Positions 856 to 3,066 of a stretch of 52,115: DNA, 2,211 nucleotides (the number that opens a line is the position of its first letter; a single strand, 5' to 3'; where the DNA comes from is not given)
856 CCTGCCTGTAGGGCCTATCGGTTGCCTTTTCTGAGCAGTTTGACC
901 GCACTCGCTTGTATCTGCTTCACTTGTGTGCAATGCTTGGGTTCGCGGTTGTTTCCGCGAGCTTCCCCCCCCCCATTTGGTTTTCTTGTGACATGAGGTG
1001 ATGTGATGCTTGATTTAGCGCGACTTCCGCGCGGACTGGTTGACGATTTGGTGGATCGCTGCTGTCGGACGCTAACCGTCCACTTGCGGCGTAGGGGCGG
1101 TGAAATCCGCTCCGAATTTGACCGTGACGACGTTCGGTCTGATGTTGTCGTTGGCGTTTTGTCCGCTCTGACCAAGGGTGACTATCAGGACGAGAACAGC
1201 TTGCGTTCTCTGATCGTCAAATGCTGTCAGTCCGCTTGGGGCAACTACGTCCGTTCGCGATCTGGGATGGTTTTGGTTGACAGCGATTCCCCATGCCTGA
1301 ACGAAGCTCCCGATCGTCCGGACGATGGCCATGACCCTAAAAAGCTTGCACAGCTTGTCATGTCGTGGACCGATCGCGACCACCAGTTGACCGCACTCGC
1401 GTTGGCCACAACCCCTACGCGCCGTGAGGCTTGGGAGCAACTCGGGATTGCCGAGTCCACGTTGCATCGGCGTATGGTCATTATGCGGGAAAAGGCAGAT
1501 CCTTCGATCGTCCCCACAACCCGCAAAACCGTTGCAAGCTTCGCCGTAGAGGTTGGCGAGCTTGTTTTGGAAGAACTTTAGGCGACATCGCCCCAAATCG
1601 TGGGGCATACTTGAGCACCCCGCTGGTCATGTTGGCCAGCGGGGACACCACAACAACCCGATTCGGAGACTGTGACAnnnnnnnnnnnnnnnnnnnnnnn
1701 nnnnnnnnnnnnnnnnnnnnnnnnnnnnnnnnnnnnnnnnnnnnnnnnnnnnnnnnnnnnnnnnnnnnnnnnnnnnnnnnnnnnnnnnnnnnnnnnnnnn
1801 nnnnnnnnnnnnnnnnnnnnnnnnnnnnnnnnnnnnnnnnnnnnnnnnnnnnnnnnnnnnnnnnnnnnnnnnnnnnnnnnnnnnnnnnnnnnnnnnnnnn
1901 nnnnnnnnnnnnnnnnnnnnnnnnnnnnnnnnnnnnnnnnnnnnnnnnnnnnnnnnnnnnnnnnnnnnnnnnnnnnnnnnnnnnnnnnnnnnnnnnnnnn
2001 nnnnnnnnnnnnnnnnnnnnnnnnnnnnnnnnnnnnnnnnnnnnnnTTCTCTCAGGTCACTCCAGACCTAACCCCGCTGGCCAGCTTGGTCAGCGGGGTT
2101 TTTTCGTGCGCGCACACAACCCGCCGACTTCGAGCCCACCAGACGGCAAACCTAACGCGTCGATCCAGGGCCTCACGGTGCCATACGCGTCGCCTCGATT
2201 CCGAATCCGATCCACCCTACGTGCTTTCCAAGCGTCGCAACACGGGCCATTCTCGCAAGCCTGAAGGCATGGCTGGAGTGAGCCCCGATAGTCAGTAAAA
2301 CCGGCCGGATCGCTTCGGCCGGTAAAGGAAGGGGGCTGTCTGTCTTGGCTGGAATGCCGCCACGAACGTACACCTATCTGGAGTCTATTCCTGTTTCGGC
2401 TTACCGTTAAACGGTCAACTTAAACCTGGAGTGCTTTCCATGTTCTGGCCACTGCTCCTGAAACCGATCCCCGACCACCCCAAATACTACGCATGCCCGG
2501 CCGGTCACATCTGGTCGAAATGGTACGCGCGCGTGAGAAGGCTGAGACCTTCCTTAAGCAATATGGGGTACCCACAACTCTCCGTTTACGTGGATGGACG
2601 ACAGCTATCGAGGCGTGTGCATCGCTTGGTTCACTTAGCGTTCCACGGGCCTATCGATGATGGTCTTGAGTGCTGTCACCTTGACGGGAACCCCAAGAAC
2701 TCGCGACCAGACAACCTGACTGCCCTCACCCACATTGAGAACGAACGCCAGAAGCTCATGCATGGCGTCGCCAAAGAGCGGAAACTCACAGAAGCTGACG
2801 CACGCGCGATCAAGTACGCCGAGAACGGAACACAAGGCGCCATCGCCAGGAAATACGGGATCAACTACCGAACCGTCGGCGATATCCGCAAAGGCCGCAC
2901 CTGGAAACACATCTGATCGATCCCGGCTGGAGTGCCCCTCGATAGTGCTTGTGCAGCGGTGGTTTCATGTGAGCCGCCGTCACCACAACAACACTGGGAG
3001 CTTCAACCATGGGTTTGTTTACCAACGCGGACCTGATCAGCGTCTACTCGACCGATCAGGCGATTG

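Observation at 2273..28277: Nine copies of the bipartite motif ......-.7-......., each oriented with its downstream gene: a candidate phage-specific promoter with -24/-12-like geometry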

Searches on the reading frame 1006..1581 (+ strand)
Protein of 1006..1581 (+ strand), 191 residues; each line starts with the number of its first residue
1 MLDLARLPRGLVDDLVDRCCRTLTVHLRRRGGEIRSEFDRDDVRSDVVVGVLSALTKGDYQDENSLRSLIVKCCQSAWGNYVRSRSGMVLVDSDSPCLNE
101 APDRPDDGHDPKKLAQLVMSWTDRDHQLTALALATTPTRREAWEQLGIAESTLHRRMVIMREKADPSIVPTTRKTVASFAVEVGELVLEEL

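Call 9: search_protein_families(library=pfam, proteins=[window:1006-1581:+], max_evalue=0.01)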
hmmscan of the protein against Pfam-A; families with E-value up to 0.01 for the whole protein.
window:1006-1581:+ (191 aa): 0 families

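Call 11: search_protein_families(library=phrogs, proteins=[window:1006-1581:+], max_evalue=0.001)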
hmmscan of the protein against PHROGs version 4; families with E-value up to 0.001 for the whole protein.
window:1006-1581:+ (191 aa): 0 families
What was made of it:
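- Tried and rejected: PHROGs had no hit for the early proteins or for the 1271-aa protein (call 11).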

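Call 33: search_solved_structures(query=window:1006-1581:+, max_evalue=10)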
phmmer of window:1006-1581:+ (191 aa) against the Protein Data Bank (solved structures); distinct sequences matched with E-value up to 10: 3.
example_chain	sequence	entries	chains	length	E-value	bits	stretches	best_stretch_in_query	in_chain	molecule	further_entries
8hav_A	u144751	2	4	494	0.63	13.2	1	18-86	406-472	Non-specific phospholipase C4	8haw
9s1t_A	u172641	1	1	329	0.63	13.1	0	90-129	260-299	De novo designed helical barrel - 6H5L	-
9gzg_A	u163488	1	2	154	2.1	11.4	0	131-149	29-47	Engineered CTPR protein with glutamic acids for conductivity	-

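Call 34: find_homologous_proteins(query=window:1006-1581:+, max_evalue=0.01)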
Query window:1006-1581:+ (191 aa): 1 proteins with E <= 0.01 among 459 candidates.
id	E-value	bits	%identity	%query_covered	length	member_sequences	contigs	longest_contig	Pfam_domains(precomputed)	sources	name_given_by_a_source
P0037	5.3e-121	419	99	100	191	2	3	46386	-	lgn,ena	-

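Call 44: predict_structure(protein=window:1006-1581:+)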
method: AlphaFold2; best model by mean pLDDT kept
length: 191 residues; sequences in the alignment: 1
mean_pLDDT: 50.6   pTM: 0.35
mean pLDDT of the five models: 50.6, 46.7, 46.0, 45.1, 33.1
residues with pLDDT >= 90: 0; 70-90: 4; 50-70: 108; < 50: 79
segments of 3 or more residues with pLDDT < 50: 1-4, 28-36, 81-120, 135-137, 169-191
pLDDT, mean of each block of 10 residues (from residue 1): 52 66 53 50 62 60 60 55 38 27 35 44 57 53 63 61 52 39 36 27
secondary structure, 60 per line:
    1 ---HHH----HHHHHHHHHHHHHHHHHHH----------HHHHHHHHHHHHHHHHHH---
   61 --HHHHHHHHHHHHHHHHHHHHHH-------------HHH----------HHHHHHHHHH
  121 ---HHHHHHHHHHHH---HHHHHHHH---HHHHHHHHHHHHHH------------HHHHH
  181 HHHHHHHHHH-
elements in order: H11-29 H40-57 H63-84 H111-120 H124-135 H139-146 H150-163 H176-190

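Call 47: search_protein_families(library=pfam, proteins=[window:1006-1581:+], max_evalue=10)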
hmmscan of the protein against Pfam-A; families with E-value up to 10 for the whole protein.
window:1006-1581:+ (191 aa): 2 families
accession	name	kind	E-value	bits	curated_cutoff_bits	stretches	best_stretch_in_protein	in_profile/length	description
PF14069.11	SpoVIF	-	0.1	12.7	27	1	43-74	10-41/72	Stage VI sporulation protein F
PF04542.20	Sigma70_r2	-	0.15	12.3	24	1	22-86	8-69/71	Sigma-70 region 2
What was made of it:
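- On Sigma-70 family protein (for the 1006-1581 product): Pfam Sigma70_r2 scores E=0.15, but the match covers profile positions 8-69 of 71 (call 47).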

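Call 49: fold_search(model_id=the predicted structure, library=pdb)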
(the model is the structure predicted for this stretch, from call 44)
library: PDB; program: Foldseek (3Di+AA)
matches with E <= 10: 203; with E <= 0.001: 0
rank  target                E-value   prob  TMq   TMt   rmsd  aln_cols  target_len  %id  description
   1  6kop_F                5.5e-02  0.93  0.27  0.32  23.1       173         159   14  Mycobacterium tuberculosis initial transcription complex comprising sigma H and 5'-OH RNA of 9 nt (released 2020-03-11)
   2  6jcy_F                6.4e-02  0.89  0.28  0.31  22.7       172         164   16  Mycobacterium tuberculosis RNA polymerase transcription initiation open complex with a chimeric ECF sigma factor sigH/ (released 2019-05-29)
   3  5zx2_F                9.0e-02  0.80  0.25  0.27  22.7       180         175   13  Mycobacterium tuberculosis RNA polymerase transcription initiation complex with ECF sigma factor sigma H and 7nt RNA (released 2019-03-20)
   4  6koo_F                1.0e-01  0.82  0.26  0.27  23.3       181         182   12  Mycobacterium tuberculosis initial transcription complex comprising sigma H and 5'-OH RNA of 7 nt (released 2020-03-11)
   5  9m9e_F                1.4e-01  0.66  0.26  0.28  17.1       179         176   20  Structural Basis of Pausing During Transcription Initiation in Mycobacterium tuberculosis (released 2026-01-14)
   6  9a4r_A                1.6e-01  0.66  0.25  0.22  21.1       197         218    9  Integrative model of RPSH-RPOB by crosslinking MS and deep learning (released 2024-09-18)
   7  1rp3_G                2.0e-01  0.80  0.27  0.24  16.9       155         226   15  Cocrystal structure of the flagellar sigma/anti-sigma complex, Sigma-28/FlgM (released 2004-04-06)
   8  1or7_A                2.1e-01  0.57  0.26  0.27  16.2       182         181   17  Crystal Structure of Escherichia coli sigmaE with the Cytoplasmic Domain of its Anti-sigma RseA (released 2003-04-15)
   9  6jcx_F                2.3e-01  0.63  0.26  0.27  22.4       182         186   12  Mycobacterium tuberculosis transcription initiation complex with ECF sigma factor sigma H and 6nt RNA (released 2019-05-29)
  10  1sc5_A                2.6e-01  0.47  0.27  0.24  21.5       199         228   14  Sigma-28(FliA)/FlgM complex (released 2004-04-06)
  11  6dv9_F                2.7e-01  0.54  0.25  0.27  22.3       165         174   14  Crystal structure of Mycobacterium tuberculosis transcription initiation complex(ECF sigma factor L) containing 5nt RN (released 2019-02-20)
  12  9a7s_A                2.7e-01  0.54  0.24  0.19  24.6       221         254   14  Integrative model of RPSD-RPOB by crosslinking MS and deep learning (released 2024-09-18)
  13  5zx3_F                3.4e-01  0.51  0.27  0.29  21.5       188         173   11  Mycobacterium tuberculosis RNA polymerase holoenzyme with ECF sigma factor sigma H (released 2019-03-20)
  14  5uxx_C                3.8e-01  0.63  0.30  0.34  10.2       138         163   18  Co-crystal structure of the sigma factor RpoE in complex with the anti-sigma factor NepR from Bartonella quintana (released 2018-02-28)
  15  6pfv_G                4.0e-01  0.44  0.28  0.25  15.5       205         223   17  Structure of S. venezuelae RisG-WhiG-c-di-GMP complex: orthorhombic crystal form (released 2019-11-13)
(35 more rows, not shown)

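Call 57: search_protein_representatives(protein=window:1006-1581:+)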
Query: 191 residues. Proteins with E-value up to 0.001 (for the whole library): 4; up to 1e-10: 1; up to 1e-30: 1. The best 4 are listed.
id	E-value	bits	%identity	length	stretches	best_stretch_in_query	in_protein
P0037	1.7e-121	419.2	99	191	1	1-191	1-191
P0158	2.5e-10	56.9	24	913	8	114-151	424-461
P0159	3.5e-05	40.1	26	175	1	21-165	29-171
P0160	2.2e-04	37.5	31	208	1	26-161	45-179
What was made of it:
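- Closest known: Promoters of phage-encoded sigma factors: phiEco32 gp36. Different: The sigma-like protein is an orphan with only two remote homologs among 1.8 billion representatives (call 57).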

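Call 58: search_protein_families(library=pfam, proteins=[P0159, P0160, P0158], max_evalue=1)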
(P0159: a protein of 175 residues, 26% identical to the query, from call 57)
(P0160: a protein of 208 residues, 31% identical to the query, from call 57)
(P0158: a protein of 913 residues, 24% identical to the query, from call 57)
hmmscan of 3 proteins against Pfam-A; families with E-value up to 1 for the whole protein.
P0159 (175 aa): 10 families
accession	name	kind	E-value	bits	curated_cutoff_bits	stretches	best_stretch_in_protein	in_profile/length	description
PF20690.3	bDLD3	-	0.00046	20.5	27.1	1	83-113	39-68/73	Bacterial Death-like domain 3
PF04542.20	Sigma70_r2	-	0.003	17.8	24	1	41-92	17-68/71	Sigma-70 region 2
PF13551.12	HTH_29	-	0.0035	17.8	28.1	1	132-161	1-31/64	Winged helix-turn helix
PF22022.2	Phage_int_M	-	0.0047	17.6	27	1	19-99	13-94/96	Phage integrase central domain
PF02954.25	HTH_8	-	0.0093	16.1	22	1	138-162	12-38/42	Bacterial regulatory protein, Fis family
PF07704.17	PSK_trans_fac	-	0.021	16.1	28.3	1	5-52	7-50/82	Rv0623-like transcription factor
PF01517.23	HDV_ag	-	0.038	14.4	27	1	85-119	18-52/187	Hepatitis delta virus delta antigen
PF12728.13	HTH_17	-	0.068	13.9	27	0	144-161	3-20/51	Helix-turn-helix domain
PF13384.12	HTH_23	-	0.088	13.1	24.6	1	144-161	19-36/50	Homeodomain-like domain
PF13542.12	HTH_Tnp_ISL3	-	0.16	11.9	27.4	1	136-161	20-45/51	Helix-turn-helix domain of transposase family ISL3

P0160 (208 aa): 5 families
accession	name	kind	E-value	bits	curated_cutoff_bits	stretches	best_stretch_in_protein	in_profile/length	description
PF07638.17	Sigma70_ECF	-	0.0065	16.8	21.1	1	113-182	111-179/185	ECF sigma factor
PF02954.25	HTH_8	-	0.0099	16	22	1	160-177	24-41/42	Bacterial regulatory protein, Fis family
PF13384.12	HTH_23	-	0.07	13.4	24.6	1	144-175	6-38/50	Homeodomain-like domain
PF12728.13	HTH_17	-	0.095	13.4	27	1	160-176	7-23/51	Helix-turn-helix domain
PF00126.33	HTH_1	-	0.64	10.4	26.6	1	150-184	9-43/60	Bacterial regulatory helix-turn-helix protein, lysR family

P0158 (913 aa): 12 families
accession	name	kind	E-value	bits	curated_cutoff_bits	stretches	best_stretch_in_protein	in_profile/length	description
PF00041.27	fn3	-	3.4e-52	175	25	9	125-201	2-75/84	Fibronectin type III domain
PF15983.10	DUF4767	-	1.6e-21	77.6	27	0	8-59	24-77/139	Domain of unknown function (DUF4767)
PF25788.1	Ig_Rha78A_N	-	2.7e-20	73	27.4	8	615-692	16-99/105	Rha78A-like, N-terminal immunoglobulin domain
PF16656.11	Pur_ac_phosph_N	-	1.5e-19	70.7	30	8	128-214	5-93/93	Purple acid Phosphatase, N-terminal domain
PF25814.1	fn3_SORL1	-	1.2e-16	60.9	27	0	315-386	2-70/90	SORL1-like, fn3 domain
PF16655.11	PhoD_N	-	6.2e-11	43.1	30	0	175-198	58-81/90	PhoD-like phosphatase, N-terminal domain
PF13438.11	DUF4113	-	1.3e-09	38.4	24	0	59-74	35-50/51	Domain of unknown function (DUF4113)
PF14007.11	YtpI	-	1.3e-08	35.5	29.4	0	566-601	5-40/87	YtpI-like protein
PF11258.13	DUF3048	-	1.4e-08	35.5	25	0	182-214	111-143/148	Protein of unknown function (DUF3048) N-terminal domain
PF21589.2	AP5B1_barrel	-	0.0081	16.6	21.9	0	124-144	45-65/71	AP-5 complex subunit beta-1, beta-barrel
PF15474.11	MU117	-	0.014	16.6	30.4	0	173-217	48-86/105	Meiotically up-regulated gene family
PF24880.1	DUF7738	-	0.24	12.3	24.6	0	63-81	39-57/103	Domain of unknown function (DUF7738)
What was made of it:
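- On Sigma-70 family protein (for the 1006-1581 product): The homologs score E=0.003 for Sigma70_r2 and E=0.0065 for Sigma70_ECF (call 58).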

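Call 67: find_encoding_contigs(protein=P0159, flank=10000, max_places=3)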
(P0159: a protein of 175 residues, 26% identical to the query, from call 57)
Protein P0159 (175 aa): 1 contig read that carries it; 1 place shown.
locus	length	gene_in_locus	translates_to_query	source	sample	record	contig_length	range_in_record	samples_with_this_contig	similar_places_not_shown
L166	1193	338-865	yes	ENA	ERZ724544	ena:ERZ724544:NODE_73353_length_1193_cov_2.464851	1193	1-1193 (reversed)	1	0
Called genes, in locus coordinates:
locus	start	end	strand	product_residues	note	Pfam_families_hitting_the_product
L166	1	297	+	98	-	?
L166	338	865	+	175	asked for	-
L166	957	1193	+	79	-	?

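Call 68: find_encoding_contigs(protein=P0160, flank=10000, max_places=3)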
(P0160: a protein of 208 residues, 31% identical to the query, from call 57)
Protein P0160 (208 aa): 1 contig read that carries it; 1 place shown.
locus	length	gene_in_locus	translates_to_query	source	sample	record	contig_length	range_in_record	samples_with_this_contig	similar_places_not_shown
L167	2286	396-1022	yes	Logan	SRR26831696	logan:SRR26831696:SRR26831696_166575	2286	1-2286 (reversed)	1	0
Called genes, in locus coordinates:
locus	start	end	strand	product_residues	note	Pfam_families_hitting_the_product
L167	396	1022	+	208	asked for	-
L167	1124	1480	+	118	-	-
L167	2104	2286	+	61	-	?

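Call 85: search_solved_structures(query=A1, max_evalue=10, show_alignments=2)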
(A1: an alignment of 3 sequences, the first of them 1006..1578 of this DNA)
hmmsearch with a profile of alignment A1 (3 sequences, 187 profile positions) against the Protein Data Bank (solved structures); distinct sequences matched with E-value up to 10: 2.
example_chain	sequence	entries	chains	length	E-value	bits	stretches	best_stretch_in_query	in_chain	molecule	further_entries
8hav_A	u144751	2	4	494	0.16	15.1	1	38-96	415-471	Non-specific phospholipase C4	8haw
2pus_A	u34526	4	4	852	2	11.5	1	61-156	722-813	IBDV VP1 RNA-dependant RNA polymerase | Infectious bursal disease virus VP1 polymerase | INFECTIOUS BURSAL VIRUS VP1 POLYMERASE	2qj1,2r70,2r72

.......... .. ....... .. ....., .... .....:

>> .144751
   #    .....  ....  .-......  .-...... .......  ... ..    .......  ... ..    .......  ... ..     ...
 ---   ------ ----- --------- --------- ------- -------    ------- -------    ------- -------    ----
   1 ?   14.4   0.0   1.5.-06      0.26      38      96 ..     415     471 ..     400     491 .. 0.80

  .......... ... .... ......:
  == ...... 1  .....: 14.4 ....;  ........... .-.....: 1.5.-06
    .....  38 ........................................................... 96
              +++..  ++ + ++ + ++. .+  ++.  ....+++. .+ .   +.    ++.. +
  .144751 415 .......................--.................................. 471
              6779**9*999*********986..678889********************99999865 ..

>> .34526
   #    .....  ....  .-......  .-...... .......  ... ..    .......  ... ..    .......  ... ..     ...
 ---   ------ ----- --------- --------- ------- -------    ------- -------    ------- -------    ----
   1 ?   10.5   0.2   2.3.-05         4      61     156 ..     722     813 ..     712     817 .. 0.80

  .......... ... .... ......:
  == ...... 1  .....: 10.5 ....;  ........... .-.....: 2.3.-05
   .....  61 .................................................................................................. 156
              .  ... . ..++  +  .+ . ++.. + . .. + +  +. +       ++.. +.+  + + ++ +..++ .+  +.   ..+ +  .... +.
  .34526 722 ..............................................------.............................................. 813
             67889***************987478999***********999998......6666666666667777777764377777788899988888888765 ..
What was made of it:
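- On Sigma-70 family protein (for the 1006-1581 product): The PDB sequence search is negative (calls 33, 85).
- Pfam gives E=0.15, Foldseek gives E>=0.04 on a model with pLDDT 50-61, and a sequence search of the PDB finds no sigma (calls 33, 85).
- Tried and rejected: Sequence searches of the PDB with the sigma-like protein or its profile found no sigma (calls 33, 85).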

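Call 93: predict_structure(alignment_id=A1)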
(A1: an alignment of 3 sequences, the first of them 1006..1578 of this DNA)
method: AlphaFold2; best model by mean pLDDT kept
length: 191 residues; sequences in the alignment: 3
mean_pLDDT: 61.1   pTM: 0.40
mean pLDDT of the five models: 61.1, 56.3, 54.6, 54.5, 50.4
residues with pLDDT >= 90: 0; 70-90: 81; 50-70: 51; < 50: 59
segments of 3 or more residues with pLDDT < 50: 1-4, 87-114, 166-191
pLDDT, mean of each block of 10 residues (from residue 1): 48 73 70 69 81 74 75 79 54 31 36 51 68 68 81 75 52 42 35 32
secondary structure, 60 per line:
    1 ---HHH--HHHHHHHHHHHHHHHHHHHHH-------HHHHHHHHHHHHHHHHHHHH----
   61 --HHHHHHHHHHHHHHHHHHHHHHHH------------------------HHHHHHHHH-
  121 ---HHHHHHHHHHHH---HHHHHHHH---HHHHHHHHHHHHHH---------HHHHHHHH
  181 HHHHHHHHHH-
elements in order: H9-29 H37-56 H63-86 H111-119 H124-135 H139-146 H150-163 H173-190

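Call 96: fold_search(model_id=the predicted structure, library=pdb)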
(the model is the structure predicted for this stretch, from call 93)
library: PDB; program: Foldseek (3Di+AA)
matches with E <= 10: 229; with E <= 0.001: 0
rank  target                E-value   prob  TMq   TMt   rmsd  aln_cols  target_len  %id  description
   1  6jcy_F                3.6e-02  0.96  0.28  0.32  24.6       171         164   15  Mycobacterium tuberculosis RNA polymerase transcription initiation open complex with a chimeric ECF sigma factor sigH/ (released 2019-05-29)
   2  6kop_F                5.1e-02  0.94  0.28  0.33  23.4       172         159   13  Mycobacterium tuberculosis initial transcription complex comprising sigma H and 5'-OH RNA of 9 nt (released 2020-03-11)
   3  9m98_F                1.1e-01  0.84  0.31  0.36  24.0       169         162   18  Structural Basis of Pausing During Transcription Initiation in Mycobacterium tuberculosis (released 2026-01-14)
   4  5zx2_F                1.1e-01  0.80  0.28  0.30  22.9       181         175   14  Mycobacterium tuberculosis RNA polymerase transcription initiation complex with ECF sigma factor sigma H and 7nt RNA (released 2019-03-20)
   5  6tye_F                1.2e-01  0.85  0.31  0.35  24.4       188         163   18  Crystal structure of MTB sigma L transcription initiation complex with 5 nt long RNA primer (released 2020-03-11)
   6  5uxx_A                1.4e-01  0.77  0.26  0.30  13.0       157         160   15  Co-crystal structure of the sigma factor RpoE in complex with the anti-sigma factor NepR from Bartonella quintana (released 2018-02-28)
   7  6dv9_F                1.5e-01  0.66  0.27  0.30  24.8       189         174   16  Crystal structure of Mycobacterium tuberculosis transcription initiation complex(ECF sigma factor L) containing 5nt RN (released 2019-02-20)
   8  6koo_F                1.7e-01  0.75  0.27  0.28  23.3       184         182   13  Mycobacterium tuberculosis initial transcription complex comprising sigma H and 5'-OH RNA of 7 nt (released 2020-03-11)
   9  9a50_A                1.7e-01  0.54  0.30  0.24  18.6       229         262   14  Integrative model of RPSB-RPOC by crosslinking MS and deep learning (released 2024-09-18)
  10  9m9d_F                2.1e-01  0.84  0.31  0.36  24.6       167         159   18  Structural Basis of Pausing During Transcription Initiation in Mycobacterium tuberculosis (released 2026-01-14)
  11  5uxx_C                2.3e-01  0.66  0.26  0.29  13.1       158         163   14  Co-crystal structure of the sigma factor RpoE in complex with the anti-sigma factor NepR from Bartonella quintana (released 2018-02-28)
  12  6pfv_G                2.6e-01  0.75  0.31  0.27  12.4       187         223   16  Structure of S. venezuelae RisG-WhiG-c-di-GMP complex: orthorhombic crystal form (released 2019-11-13)
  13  1or7_A                3.4e-01  0.44  0.25  0.26  17.5       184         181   17  Crystal Structure of Escherichia coli sigmaE with the Cytoplasmic Domain of its Anti-sigma RseA (released 2003-04-15)
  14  3klo_B                3.6e-01  0.75  0.26  0.24  14.7       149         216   15  Vibrio cholerae VpsT bound to c-di-GMP (released 2010-02-09)
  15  9a7s_A                3.7e-01  0.47  0.29  0.23  25.6       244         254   15  Integrative model of RPSD-RPOB by crosslinking MS and deep learning (released 2024-09-18)
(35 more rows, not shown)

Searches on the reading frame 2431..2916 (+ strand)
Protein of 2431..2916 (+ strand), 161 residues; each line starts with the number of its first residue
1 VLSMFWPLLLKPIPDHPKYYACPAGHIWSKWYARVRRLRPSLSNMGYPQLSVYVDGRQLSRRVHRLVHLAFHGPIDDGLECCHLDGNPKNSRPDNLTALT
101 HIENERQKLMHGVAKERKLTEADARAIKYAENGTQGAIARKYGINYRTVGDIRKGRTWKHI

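Call 9: search_protein_families(library=pfam, proteins=[window:2431-2916:+], max_evalue=0.01)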
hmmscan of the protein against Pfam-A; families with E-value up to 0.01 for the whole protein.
window:2431-2916:+ (161 aa): 2 families
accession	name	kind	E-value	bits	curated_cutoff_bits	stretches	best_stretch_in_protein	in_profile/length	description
PF13392.12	HNH_3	-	1.3e-12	47.6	24.8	1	61-106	1-46/46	HNH endonuclease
PF13518.12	HTH_28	-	0.00095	19.6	25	1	128-154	7-34/52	Helix-turn-helix domain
